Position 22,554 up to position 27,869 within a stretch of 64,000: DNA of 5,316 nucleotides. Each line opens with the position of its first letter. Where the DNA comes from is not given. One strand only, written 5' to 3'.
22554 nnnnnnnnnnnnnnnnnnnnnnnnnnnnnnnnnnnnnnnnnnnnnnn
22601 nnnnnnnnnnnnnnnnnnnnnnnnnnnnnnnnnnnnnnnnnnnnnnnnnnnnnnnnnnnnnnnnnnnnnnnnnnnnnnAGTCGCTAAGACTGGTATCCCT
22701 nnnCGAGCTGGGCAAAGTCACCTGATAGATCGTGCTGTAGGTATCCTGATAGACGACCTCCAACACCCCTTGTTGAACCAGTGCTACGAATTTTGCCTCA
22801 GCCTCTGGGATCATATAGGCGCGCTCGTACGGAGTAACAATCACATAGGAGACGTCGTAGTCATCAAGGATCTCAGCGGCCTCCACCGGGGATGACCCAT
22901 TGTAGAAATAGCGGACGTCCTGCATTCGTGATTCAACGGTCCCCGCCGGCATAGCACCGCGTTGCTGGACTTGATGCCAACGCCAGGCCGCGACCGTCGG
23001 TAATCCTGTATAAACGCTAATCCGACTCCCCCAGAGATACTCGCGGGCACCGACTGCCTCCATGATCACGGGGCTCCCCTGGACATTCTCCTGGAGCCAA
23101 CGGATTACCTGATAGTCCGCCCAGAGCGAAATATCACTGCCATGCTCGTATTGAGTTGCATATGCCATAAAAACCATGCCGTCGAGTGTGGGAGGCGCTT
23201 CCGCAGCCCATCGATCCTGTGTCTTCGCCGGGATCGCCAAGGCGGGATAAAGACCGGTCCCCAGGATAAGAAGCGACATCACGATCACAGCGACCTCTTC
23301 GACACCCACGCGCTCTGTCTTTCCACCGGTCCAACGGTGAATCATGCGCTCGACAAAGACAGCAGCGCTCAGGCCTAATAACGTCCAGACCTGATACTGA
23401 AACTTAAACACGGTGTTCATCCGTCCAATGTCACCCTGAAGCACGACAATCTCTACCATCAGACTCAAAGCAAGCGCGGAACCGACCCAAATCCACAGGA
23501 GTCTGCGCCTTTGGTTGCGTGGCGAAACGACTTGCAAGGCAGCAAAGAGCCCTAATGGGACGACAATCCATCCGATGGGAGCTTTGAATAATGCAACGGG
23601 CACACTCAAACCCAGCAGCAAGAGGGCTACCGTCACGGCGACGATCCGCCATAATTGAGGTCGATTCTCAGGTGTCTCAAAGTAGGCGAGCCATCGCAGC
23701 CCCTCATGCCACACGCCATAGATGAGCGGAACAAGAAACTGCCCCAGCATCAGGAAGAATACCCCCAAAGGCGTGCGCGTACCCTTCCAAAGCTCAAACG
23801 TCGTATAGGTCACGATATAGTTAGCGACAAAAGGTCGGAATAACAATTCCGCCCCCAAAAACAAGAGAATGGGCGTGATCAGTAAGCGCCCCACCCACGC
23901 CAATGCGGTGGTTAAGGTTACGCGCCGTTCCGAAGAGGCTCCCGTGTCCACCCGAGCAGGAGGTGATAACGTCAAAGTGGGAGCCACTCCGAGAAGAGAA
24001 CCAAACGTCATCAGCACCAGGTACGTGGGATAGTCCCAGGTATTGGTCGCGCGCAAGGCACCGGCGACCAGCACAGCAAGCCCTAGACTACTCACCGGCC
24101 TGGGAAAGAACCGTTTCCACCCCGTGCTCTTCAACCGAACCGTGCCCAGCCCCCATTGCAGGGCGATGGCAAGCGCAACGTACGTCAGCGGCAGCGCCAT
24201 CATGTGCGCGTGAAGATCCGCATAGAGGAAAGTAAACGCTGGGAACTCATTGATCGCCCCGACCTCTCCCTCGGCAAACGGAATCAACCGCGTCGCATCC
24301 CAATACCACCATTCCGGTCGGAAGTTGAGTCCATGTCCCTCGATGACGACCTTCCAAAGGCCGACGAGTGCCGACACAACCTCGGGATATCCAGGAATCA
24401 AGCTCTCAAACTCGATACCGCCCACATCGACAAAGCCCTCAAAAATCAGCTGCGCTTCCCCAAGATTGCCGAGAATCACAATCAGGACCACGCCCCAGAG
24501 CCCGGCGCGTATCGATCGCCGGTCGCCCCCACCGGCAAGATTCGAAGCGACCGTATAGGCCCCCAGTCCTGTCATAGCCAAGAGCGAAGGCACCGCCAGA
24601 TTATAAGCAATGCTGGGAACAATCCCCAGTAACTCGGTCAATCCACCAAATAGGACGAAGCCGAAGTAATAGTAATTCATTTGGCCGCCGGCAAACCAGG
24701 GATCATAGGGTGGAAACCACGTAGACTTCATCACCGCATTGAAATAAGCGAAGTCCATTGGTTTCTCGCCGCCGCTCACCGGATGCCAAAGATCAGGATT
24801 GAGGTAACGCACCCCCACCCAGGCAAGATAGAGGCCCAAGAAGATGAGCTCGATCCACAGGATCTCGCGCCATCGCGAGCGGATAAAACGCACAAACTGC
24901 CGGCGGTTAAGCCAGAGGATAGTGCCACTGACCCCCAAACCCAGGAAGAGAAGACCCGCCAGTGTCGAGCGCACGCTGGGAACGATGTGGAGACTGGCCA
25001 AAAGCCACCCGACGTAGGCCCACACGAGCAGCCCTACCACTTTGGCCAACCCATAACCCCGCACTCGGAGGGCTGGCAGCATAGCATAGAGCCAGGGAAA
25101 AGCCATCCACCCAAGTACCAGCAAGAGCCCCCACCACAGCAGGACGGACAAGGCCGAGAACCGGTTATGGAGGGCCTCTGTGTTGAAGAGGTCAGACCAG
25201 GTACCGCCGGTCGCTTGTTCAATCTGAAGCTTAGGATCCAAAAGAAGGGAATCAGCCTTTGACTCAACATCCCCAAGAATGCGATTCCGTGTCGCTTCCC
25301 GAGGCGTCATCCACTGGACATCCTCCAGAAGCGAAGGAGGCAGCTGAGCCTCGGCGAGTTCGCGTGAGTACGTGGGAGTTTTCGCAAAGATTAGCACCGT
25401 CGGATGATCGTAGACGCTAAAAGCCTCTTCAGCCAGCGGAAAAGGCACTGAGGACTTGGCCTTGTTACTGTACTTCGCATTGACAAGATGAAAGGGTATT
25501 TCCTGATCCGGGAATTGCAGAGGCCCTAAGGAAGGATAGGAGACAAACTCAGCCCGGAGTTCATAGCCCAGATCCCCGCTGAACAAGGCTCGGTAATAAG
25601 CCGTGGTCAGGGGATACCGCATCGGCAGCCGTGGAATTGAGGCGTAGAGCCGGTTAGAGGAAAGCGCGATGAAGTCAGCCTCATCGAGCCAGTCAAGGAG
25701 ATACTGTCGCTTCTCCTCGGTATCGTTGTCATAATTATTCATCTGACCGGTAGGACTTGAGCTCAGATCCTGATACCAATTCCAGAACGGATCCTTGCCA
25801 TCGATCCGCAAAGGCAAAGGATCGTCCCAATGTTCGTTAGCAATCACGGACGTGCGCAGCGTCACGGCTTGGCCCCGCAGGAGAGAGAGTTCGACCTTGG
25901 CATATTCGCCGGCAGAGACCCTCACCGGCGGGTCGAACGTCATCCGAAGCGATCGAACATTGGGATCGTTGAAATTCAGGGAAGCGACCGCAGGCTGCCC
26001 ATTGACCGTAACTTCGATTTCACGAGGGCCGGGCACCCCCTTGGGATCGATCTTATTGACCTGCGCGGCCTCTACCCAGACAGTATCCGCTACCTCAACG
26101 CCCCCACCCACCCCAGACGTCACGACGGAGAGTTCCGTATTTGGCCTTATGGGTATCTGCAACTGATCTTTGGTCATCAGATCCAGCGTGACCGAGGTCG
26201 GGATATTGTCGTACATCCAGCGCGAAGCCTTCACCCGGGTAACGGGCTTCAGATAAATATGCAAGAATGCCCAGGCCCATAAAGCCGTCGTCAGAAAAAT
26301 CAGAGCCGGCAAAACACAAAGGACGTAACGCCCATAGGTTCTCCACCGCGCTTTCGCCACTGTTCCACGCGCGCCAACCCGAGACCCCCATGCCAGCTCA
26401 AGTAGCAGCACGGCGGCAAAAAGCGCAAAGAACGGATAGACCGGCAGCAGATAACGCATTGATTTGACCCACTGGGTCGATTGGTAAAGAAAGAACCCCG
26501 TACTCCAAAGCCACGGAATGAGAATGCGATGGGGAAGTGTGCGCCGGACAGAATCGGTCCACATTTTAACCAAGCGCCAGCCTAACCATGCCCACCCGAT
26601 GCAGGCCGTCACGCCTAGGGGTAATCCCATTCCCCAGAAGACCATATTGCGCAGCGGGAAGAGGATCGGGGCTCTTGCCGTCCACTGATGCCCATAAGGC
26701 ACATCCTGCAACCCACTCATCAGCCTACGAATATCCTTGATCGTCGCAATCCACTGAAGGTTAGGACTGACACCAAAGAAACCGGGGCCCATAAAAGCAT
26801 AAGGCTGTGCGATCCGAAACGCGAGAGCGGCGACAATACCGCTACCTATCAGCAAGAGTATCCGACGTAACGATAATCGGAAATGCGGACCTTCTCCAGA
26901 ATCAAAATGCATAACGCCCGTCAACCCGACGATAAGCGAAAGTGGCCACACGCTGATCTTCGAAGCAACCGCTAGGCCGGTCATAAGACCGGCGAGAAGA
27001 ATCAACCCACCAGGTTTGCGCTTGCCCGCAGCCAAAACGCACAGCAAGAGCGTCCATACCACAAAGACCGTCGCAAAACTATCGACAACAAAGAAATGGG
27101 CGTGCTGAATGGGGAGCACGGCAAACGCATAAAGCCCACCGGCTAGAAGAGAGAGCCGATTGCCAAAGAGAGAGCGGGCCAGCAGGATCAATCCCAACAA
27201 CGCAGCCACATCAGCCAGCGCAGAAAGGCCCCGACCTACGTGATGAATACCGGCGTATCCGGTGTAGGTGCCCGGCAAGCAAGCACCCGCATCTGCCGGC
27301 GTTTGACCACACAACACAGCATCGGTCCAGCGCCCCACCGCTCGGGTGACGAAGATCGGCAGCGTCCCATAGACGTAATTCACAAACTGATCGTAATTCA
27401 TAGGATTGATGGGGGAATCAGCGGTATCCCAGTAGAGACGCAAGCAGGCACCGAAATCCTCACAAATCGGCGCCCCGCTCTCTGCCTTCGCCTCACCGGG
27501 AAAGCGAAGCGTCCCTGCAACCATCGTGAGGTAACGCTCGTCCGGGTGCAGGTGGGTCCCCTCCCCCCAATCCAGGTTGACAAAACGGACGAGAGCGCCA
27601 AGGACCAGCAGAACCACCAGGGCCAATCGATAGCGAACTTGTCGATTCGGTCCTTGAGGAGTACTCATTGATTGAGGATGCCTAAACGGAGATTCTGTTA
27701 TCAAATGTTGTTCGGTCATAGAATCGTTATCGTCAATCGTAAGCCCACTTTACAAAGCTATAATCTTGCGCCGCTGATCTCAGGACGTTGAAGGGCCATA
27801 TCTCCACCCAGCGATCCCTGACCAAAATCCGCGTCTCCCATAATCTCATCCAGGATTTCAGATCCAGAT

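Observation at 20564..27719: Triple-PA14 secreted protein encoded next to a 1,672-aa GT-C-like membrane giant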

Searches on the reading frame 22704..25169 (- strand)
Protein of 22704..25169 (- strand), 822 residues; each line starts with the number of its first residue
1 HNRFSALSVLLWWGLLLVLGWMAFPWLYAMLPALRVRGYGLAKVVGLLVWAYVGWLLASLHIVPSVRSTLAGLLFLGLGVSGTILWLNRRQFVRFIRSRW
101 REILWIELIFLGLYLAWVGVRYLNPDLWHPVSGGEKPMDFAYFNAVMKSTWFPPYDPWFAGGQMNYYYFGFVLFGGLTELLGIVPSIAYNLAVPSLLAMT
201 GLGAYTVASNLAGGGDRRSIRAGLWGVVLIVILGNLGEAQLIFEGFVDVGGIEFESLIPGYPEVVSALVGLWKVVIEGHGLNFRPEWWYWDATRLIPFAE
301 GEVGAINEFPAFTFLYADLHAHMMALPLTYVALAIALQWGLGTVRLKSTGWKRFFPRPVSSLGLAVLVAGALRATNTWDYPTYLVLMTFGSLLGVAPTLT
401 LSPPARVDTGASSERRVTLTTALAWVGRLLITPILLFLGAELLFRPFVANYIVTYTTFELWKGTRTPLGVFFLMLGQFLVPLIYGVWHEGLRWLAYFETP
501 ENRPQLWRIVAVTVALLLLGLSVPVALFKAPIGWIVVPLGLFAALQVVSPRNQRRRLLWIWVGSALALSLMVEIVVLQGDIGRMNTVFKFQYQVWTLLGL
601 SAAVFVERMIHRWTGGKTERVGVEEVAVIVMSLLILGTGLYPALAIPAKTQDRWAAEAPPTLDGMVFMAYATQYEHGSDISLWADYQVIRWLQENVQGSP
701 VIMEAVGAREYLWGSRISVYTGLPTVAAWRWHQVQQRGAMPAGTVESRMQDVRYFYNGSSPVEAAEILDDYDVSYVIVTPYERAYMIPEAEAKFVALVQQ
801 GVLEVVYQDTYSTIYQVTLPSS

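Call 32: predict_structure(alignment_id=A3)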
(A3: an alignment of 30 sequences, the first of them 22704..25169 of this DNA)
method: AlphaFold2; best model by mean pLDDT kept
length: 822 residues; sequences in the alignment: 30
mean_pLDDT: 86.0   pTM: 0.90
mean pLDDT of the five models: 86.0, 85.1, 82.9, 77.9, 76.8
residues with pLDDT >= 90: 407; 70-90: 339; 50-70: 45; < 50: 31
segments of 3 or more residues with pLDDT < 50: 133-135, 344-346, 398-416, 710-712
pLDDT, mean of each block of 10 residues (from residue 1): 86 98 96 95 97 88 84 97 97 96 97 96 76 60 80 64 75 90 91 96 98 92 97 89 92 88 94 94 82 85 81 85 92 96 62 86 96 85 94 69 40 54 86 95 85 78 90 93 90 80 81 84 86 92 85 90 95 88 81 94 95 70 82 92 89 83 86 77 89 87 73 70 80 73 86 93 94 93 88 95 95 89 39
secondary structure, 60 per line:
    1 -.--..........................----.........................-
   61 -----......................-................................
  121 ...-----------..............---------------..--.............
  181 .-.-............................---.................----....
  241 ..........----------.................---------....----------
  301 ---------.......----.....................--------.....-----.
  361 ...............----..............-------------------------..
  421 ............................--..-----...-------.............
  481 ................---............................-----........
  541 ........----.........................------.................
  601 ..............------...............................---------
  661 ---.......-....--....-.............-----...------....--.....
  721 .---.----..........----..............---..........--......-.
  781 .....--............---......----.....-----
elements in order (helices of 4 or more, strands of 3 or more residues): H5-30 H35-59 H66-87 H89-123 H135-148 H168-181 H185-212 H216-232 H237-250 H261-277 H287-290 H310-316 H321-341 H350-354 H360-375 H380-393 H419-448 E458-460 H468-496 H500-527 H533-548 H553-574 E575-577 H584-614 H621-651 H664-670 E672-675 E678-681 H683-695 E701-703 H710-713 H716-721 H730-739 H744-757 H761-770 E773-778 H780-785 H788-799 E803-808 E813-817

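Call 70: search_protein_representatives(protein=window:22704-25169:-)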
Query: 822 residues. Proteins with E-value up to 0.001 (for the whole library): 6452; up to 1e-10: 4722; up to 1e-30: 2274. The best 150 are listed.
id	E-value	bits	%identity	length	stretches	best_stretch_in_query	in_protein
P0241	1.6e-263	893.4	58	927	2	8-623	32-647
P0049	4.5e-258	875.3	55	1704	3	2-362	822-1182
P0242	2.1e-255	866.5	54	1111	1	2-817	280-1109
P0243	1.4e-236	804.3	41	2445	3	7-337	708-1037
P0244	1.3e-233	794.4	58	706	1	146-819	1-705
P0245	9.4e-228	775.0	41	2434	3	9-821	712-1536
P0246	5.6e-202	689.8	50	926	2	2-607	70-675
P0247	8.3e-196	669.3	59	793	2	6-485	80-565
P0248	1.0e-193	662.4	39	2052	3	8-818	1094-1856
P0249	8.8e-193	659.3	39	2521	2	6-821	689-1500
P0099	1.4e-192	658.7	48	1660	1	2-817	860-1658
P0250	1.4e-192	658.6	58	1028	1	2-577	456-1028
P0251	2.2e-184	631.6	39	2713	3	16-817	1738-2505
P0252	5.2e-183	627.0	42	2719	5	9-213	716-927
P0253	6.1e-183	626.8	47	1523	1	2-817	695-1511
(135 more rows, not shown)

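Call 75: fold_search(model_id=the predicted structure, library=pdb)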
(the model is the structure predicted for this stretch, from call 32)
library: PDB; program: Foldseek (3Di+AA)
matches with E <= 10: 238; with E <= 0.001: 4
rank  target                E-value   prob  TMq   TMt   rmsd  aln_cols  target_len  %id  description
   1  7zlh_A                2.3e-06  1.00  0.24  0.28  21.1       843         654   10  Cryo-EM structure of C-mannosyltransferase CeDPY19, in apo state, bound to CMT2-Fab and anti-Fab nanobody (released 2023-01-11)
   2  7zli_A                3.8e-06  1.00  0.24  0.27  20.5       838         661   11  Cryo-EM structure of C-mannosyltransferase CeDPY19, in complex with Dol25-P-Man and bound to CMT2-Fab and anti-Fab nan (released 2023-01-11)
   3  7zlg_A                4.3e-06  1.00  0.28  0.33  16.7       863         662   11  Cryo-EM structure of C-mannosyltransferase CeDPY19, in complex with acceptor peptide and bound to CMT2-Fab and anti-Fa (released 2023-01-11)
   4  8if8_C                3.4e-04  1.00  0.29  0.38  17.2       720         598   12  Arabinosyltransferase AftA (released 2023-05-31)
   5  6gxc_A                3.7e-03  0.99  0.26  0.29  15.3       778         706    9  Bacterial oligosaccharyltransferase PglB in complex with an inhibitory peptide and a reactive lipid-linked oligosaccha (released 2018-11-14)
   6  5ogl_A                9.7e-03  0.97  0.25  0.28  15.7       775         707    9  Structure of bacterial oligosaccharyltransferase PglB in complex with an acceptor peptide and an lipid-linked oligosac (released 2017-10-25)
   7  6wbx                  3.2e-02  0.96  0.27  0.20  13.7       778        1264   14  Single-Particle Cryo-EM Structure of Arabinofuranosyltransferase AftD from Mycobacteria, Mutant R1389S Class 1 (released 2020-05-13)
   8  6wby                  3.8e-02  0.96  0.29  0.21  14.0       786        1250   12  Single-Particle Cryo-EM Structure of Arabinofuranosyltransferase AftD from Mycobacteria, Mutant R1389S Class 2 (released 2020-05-13)
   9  6w98_A                5.4e-02  0.96  0.29  0.21  15.2       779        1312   13  Single-Particle Cryo-EM Structure of Arabinofuranosyltransferase AftD from Mycobacteria (released 2020-05-13)
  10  3vu0_A                6.6e-02  1.00  0.11  0.48   7.1       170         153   14  Crystal structure of the C-terminal globular domain of oligosaccharyltransferase (AfAglB-S2, AF_0040, O30195_ARCFU) fr (released 2013-01-23)
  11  3vu0_C                9.9e-02  1.00  0.11  0.49   6.4       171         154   13  Crystal structure of the C-terminal globular domain of oligosaccharyltransferase (AfAglB-S2, AF_0040, O30195_ARCFU) fr (released 2013-01-23)
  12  9i5k_A                1.6e-01  0.69  0.22  0.33  18.5       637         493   10  Structure of the Chaetomium thermophilum Pmt4 homodimer (C2 symmetry) (released 2025-12-24)
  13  6n3i                  1.7e-01  0.10  0.09  0.12  28.5       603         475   11  Crystal structure of a double Trp XylE mutants (G58W/L315W) (released 2019-03-27)
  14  4d2c                  1.8e-01  0.12  0.09  0.14  26.5       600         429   11  Structure of a di peptide bound POT family peptide transporter (released 2014-06-25)
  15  4mm9                  2.0e-01  0.07  0.08  0.11  28.2       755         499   10  Crystal structure of LeuBAT (delta13 mutant) in complex with fluvoxamine (released 2013-10-16)
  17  3vu0_B                2.6e-01  0.99  0.12  0.49   5.6       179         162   13  Crystal structure of the C-terminal globular domain of oligosaccharyltransferase (AfAglB-S2, AF_0040, O30195_ARCFU) fr (released 2013-01-23)
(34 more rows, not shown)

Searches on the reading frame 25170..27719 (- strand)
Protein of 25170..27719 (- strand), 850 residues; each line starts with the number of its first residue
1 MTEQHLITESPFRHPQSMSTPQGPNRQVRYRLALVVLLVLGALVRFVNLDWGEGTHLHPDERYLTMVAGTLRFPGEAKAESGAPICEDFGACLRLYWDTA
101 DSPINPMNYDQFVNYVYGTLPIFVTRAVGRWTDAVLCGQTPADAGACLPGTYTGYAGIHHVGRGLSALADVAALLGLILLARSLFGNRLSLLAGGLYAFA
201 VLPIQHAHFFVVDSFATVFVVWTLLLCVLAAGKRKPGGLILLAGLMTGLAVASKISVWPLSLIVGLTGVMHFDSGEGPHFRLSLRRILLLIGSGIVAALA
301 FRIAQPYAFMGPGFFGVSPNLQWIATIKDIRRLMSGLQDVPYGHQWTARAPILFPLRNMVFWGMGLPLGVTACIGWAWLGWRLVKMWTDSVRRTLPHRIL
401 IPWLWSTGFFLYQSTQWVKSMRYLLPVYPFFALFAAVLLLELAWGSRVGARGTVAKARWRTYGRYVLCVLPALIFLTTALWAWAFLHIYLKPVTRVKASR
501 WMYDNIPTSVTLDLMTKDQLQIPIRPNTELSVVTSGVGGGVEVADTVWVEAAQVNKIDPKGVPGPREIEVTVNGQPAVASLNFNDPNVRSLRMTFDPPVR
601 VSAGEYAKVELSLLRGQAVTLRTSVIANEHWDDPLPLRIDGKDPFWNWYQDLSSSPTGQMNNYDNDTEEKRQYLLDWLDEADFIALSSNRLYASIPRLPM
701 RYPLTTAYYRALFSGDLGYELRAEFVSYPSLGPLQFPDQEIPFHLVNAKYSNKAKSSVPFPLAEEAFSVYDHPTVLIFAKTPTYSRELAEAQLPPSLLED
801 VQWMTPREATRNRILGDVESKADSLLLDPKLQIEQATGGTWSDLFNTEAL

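Call 30: predict_structure(alignment_id=A2)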
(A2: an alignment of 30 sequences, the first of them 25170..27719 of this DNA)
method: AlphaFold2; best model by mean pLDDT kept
length: 850 residues; sequences in the alignment: 30
mean_pLDDT: 83.4   pTM: 0.86
mean pLDDT of the five models: 83.4, 81.3, 78.4, 78.0, 76.8
residues with pLDDT >= 90: 390; 70-90: 308; 50-70: 110; < 50: 42
segments of 3 or more residues with pLDDT < 50: 1-9, 17-19, 342-345, 816-821, 840-850
pLDDT, mean of each block of 10 residues (from residue 1): 47 50 82 97 86 57 85 85 87 88 86 80 91 82 64 87 92 98 95 97 76 89 97 90 97 91 94 78 91 96 85 81 81 70 51 82 91 96 86 79 95 72 87 97 79 61 89 96 87 86 94 94 92 85 93 94 92 94 87 95 93 94 89 77 84 76 84 94 86 70 89 95 89 80 85 86 58 87 97 93 72 51 58 53 42
secondary structure, 60 per line:
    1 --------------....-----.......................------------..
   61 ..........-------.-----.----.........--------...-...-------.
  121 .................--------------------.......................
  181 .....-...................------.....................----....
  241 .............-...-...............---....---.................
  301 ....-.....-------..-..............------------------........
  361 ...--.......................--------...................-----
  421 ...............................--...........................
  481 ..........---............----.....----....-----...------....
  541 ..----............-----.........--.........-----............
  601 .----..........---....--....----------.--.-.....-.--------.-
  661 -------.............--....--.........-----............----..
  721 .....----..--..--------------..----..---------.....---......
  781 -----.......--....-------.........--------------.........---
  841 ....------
elements in order (helices of 4 or more, strands of 3 or more residues): H15-18 H24-46 H59-70 H89-97 H120-137 H158-185 H187-205 H212-232 H237-253 H259-269 E270-273 E277-280 H284-304 H321-334 H353-363 H366-388 H397-415 H421-451 H454-490 H494-505 E510-514 E519-522 E528-530 E537-542 E547-558 E564-572 E575-583 E589-601 E606-615 E619-622 E625-628 H644-648 H668-680 E683-686 H689-697 H703-714 E719-725 H767-771 E775-780 H786-792 H795-798 H806-814 H829-837 H841-844
